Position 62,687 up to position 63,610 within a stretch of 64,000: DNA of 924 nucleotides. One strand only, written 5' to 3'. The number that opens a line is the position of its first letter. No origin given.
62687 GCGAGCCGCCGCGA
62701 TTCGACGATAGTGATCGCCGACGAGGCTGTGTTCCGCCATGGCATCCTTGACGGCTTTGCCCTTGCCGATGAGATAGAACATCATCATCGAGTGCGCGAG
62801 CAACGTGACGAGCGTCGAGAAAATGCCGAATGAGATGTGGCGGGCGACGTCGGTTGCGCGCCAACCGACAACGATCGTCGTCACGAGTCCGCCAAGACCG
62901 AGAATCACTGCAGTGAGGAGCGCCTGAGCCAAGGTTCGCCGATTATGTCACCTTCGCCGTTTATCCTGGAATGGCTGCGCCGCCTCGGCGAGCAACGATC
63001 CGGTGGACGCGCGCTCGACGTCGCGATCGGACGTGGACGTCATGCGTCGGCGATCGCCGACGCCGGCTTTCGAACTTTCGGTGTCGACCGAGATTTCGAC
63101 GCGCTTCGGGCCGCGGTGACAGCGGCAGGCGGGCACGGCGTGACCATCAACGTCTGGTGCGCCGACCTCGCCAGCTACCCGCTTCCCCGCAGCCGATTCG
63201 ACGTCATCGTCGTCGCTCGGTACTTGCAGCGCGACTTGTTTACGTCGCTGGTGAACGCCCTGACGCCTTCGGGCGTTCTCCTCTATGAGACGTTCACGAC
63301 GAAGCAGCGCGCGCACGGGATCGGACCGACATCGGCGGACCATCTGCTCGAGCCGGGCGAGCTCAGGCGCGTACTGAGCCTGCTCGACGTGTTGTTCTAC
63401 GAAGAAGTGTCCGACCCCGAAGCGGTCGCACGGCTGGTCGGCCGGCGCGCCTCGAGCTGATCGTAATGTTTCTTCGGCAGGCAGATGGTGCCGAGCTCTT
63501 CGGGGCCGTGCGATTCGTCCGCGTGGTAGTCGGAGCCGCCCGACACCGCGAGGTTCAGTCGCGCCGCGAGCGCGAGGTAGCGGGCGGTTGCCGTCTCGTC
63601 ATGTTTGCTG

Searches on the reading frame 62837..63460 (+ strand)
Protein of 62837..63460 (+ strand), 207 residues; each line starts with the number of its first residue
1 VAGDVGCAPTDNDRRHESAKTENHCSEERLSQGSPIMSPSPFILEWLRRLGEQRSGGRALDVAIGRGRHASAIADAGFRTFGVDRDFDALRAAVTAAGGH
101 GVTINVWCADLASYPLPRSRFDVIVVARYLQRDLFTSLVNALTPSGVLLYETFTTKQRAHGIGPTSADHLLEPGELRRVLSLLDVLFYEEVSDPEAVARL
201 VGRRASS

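Call 13: search_protein_families(library=pfam, proteins=[window:62837-63460:+], max_evalue=0.0001)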
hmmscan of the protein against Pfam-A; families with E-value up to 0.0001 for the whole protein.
window:62837-63460:+ (207 aa): 3 families
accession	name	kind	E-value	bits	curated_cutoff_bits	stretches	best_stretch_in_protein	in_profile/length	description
PF13649.12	Methyltransf_25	-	6.9e-10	39.9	27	1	60-146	2-97/97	Methyltransferase domain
PF08241.18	Methyltransf_11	-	7.7e-08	33.3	21.2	1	60-130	1-70/95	Methyltransferase domain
PF13489.12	Methyltransf_23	-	7.3e-05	23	27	0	44-157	10-123/164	Methyltransferase domain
